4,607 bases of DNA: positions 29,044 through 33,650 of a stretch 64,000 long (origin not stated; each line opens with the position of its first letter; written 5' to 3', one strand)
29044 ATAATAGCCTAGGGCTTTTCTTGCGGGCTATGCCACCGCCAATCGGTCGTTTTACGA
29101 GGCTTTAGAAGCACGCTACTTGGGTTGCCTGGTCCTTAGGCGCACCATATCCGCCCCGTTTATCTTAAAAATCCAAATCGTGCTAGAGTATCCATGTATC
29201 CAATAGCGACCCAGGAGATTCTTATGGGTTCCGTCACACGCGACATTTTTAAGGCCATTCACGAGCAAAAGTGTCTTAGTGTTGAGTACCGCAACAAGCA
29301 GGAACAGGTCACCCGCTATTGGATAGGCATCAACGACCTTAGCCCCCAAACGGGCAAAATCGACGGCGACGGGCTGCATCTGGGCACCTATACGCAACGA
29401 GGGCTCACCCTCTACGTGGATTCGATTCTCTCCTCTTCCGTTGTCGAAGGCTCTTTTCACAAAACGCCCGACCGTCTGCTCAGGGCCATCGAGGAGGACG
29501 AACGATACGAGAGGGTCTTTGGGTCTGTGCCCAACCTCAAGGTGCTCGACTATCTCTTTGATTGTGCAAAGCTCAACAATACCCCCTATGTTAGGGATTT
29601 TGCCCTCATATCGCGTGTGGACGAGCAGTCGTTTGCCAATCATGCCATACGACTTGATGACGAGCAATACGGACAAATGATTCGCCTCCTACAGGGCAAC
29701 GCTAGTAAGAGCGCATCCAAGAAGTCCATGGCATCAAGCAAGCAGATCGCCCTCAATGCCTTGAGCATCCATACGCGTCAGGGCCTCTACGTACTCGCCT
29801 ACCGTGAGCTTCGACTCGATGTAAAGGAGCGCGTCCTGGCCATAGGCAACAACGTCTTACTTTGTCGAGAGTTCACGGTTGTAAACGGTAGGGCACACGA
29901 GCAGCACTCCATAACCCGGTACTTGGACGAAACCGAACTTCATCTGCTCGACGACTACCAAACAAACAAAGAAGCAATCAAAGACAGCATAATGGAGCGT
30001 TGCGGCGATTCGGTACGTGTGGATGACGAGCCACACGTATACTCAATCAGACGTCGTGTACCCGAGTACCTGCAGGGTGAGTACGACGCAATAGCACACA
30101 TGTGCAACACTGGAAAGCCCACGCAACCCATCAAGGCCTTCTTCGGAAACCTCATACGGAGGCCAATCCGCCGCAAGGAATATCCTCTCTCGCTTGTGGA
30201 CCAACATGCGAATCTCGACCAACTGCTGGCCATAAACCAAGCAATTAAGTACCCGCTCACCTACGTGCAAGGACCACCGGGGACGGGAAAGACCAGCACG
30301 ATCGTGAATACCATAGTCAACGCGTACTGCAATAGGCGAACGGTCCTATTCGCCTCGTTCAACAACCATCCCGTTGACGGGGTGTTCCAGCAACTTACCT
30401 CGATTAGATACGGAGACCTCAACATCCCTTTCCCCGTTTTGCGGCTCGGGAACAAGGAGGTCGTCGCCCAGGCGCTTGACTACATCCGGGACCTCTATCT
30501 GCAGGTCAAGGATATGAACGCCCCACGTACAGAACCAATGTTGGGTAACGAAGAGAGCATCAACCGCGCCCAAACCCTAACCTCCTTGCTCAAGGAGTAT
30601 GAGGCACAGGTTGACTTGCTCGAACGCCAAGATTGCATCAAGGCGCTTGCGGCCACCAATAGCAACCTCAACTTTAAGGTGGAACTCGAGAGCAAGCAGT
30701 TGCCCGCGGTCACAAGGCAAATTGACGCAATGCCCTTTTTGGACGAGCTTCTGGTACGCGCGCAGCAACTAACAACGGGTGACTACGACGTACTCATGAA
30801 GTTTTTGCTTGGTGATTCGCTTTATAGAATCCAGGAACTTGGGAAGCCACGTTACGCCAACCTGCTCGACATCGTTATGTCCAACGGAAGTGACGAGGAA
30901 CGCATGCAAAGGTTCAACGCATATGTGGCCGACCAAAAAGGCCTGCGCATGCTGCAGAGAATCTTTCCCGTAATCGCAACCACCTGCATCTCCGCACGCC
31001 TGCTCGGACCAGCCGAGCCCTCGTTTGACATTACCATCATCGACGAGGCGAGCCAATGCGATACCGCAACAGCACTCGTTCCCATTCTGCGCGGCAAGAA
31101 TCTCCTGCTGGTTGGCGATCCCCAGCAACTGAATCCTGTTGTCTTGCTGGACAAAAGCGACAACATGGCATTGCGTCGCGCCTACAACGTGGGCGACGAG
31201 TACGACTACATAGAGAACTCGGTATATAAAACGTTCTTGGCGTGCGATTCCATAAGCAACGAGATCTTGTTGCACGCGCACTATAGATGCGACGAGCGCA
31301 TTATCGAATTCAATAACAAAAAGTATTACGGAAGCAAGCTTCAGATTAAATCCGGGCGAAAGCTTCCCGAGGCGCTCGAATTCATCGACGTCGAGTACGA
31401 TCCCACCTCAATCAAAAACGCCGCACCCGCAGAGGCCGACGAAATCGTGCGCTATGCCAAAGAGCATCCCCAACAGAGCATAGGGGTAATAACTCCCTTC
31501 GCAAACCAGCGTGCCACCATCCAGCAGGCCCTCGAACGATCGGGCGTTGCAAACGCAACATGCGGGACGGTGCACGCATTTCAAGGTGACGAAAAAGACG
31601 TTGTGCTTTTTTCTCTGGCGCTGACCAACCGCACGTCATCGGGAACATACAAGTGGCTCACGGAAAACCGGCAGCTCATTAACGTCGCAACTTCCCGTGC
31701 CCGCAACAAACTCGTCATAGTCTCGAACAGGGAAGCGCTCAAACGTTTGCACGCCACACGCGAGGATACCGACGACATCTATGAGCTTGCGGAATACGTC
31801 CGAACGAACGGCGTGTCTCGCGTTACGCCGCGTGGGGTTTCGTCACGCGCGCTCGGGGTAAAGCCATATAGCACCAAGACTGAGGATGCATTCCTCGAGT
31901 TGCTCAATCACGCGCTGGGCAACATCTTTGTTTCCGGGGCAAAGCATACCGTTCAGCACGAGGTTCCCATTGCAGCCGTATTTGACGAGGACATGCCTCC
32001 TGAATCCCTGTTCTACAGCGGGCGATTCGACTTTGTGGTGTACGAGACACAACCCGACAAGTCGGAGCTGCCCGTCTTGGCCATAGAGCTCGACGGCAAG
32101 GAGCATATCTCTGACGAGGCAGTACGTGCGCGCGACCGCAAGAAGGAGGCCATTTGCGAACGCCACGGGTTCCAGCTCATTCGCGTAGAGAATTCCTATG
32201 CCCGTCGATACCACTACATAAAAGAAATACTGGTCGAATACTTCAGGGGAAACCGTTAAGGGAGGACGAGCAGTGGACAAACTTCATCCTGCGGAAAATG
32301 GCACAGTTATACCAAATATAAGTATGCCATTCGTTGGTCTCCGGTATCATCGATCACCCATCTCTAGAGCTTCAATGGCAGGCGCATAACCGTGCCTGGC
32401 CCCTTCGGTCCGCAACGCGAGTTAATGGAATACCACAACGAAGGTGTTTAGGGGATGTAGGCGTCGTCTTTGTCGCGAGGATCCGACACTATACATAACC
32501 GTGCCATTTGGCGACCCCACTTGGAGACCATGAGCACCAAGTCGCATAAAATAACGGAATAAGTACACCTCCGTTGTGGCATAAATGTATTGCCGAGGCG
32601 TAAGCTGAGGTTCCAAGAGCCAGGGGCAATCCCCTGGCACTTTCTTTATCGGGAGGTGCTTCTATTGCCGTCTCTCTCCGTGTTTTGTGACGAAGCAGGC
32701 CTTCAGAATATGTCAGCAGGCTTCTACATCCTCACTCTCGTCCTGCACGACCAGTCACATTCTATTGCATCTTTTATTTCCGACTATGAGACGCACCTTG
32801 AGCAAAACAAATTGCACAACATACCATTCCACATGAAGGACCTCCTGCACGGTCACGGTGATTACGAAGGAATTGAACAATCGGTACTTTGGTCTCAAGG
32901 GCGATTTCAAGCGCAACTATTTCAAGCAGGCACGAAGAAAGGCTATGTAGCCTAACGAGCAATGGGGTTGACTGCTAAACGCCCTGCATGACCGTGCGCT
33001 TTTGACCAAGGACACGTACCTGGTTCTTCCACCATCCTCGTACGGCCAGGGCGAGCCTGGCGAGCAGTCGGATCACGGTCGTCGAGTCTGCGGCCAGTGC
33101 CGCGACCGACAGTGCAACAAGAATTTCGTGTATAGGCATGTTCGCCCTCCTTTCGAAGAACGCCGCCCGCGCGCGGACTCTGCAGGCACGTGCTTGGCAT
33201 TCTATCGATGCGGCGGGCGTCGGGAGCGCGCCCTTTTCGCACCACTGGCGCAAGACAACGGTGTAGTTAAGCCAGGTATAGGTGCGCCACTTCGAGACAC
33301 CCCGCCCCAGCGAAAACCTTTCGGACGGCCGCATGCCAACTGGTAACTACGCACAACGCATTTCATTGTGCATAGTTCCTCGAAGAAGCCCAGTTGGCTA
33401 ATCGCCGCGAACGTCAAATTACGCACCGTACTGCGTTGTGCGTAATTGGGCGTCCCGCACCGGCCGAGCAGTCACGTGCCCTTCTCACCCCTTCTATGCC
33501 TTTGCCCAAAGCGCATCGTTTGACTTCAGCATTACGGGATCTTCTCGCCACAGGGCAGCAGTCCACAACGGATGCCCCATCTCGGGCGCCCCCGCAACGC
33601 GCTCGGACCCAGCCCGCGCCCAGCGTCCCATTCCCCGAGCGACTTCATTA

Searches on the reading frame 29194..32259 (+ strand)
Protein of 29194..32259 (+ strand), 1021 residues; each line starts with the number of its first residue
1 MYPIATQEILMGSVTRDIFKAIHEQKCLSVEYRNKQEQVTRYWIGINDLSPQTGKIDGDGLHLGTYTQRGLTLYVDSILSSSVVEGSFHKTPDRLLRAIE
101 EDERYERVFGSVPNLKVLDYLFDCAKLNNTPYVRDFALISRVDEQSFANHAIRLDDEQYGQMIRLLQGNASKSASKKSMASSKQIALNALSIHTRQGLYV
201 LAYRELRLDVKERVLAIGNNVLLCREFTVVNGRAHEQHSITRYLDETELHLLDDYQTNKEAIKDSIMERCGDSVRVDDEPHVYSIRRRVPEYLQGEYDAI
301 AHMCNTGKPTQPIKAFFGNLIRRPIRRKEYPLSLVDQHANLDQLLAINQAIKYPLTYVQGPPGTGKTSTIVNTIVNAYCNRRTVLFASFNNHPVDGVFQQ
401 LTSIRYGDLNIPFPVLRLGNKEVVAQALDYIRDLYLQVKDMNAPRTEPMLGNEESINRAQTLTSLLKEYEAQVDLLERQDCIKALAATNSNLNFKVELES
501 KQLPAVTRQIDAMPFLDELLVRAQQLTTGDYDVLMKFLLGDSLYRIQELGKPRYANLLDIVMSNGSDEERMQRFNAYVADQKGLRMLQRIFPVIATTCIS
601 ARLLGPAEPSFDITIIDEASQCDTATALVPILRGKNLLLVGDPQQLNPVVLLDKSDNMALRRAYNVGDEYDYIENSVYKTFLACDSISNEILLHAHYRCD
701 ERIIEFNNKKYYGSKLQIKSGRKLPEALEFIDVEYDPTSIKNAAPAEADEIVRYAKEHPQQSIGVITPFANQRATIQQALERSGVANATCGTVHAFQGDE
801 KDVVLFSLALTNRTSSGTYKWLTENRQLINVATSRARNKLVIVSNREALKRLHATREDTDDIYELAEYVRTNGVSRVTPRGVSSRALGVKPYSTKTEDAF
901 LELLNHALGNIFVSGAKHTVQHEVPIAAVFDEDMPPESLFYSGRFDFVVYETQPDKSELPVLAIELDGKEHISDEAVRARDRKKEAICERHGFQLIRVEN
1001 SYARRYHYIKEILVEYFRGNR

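Call 68: search_protein_families(library=pfam, proteins=[window:29194-32259:+], max_evalue=0.001)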
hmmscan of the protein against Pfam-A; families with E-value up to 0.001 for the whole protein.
window:29194-32259:+ (1021 aa): 8 families
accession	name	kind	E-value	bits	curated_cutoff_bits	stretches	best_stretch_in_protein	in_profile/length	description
PF13086.12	AAA_11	-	4.3e-28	99.2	27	1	339-651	2-255/257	AAA domain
PF13087.12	AAA_12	-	5.1e-23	82.1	27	1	676-846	4-194/195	AAA domain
PF13245.12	AAA_19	-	9.9e-10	39.2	25.1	1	343-392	1-52/134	AAA domain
PF10881.14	DUF2726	-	3.3e-09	37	24.7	1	894-1011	6-121/126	Protein of unknown function (DUF2726)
PF01443.25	Viral_helicase1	-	4.8e-09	36.8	21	0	764-843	160-227/228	Viral superfamily 1 RNA helicase core domain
PF13604.12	AAA_30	-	7.5e-08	32.8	27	0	608-649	87-131/191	AAA domain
PF18741.7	MTES_1575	-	1.6e-06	28.6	38.2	1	944-1001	26-79/96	REase_MTES_1575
PF09848.15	SLFN-g3_helicase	-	0.00054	19.8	24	0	357-402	5-52/354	Schlafen group 3, DNA/RNA helicase domain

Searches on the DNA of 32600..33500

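Call 83: search_rna_families(source=window, start=32600, end=33500, threshold=evalue, max_evalue=10, show_alignments=1)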
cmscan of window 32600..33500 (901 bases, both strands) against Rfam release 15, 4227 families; matches with E-value up to 10: 1.
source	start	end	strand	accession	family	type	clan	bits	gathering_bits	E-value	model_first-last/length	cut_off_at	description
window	32928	32993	+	RF01124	sR36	Gene; snRNA; snoRNA; CD-box;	-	10.9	55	6.3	1-55/55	no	Small nucleolar RNA sR36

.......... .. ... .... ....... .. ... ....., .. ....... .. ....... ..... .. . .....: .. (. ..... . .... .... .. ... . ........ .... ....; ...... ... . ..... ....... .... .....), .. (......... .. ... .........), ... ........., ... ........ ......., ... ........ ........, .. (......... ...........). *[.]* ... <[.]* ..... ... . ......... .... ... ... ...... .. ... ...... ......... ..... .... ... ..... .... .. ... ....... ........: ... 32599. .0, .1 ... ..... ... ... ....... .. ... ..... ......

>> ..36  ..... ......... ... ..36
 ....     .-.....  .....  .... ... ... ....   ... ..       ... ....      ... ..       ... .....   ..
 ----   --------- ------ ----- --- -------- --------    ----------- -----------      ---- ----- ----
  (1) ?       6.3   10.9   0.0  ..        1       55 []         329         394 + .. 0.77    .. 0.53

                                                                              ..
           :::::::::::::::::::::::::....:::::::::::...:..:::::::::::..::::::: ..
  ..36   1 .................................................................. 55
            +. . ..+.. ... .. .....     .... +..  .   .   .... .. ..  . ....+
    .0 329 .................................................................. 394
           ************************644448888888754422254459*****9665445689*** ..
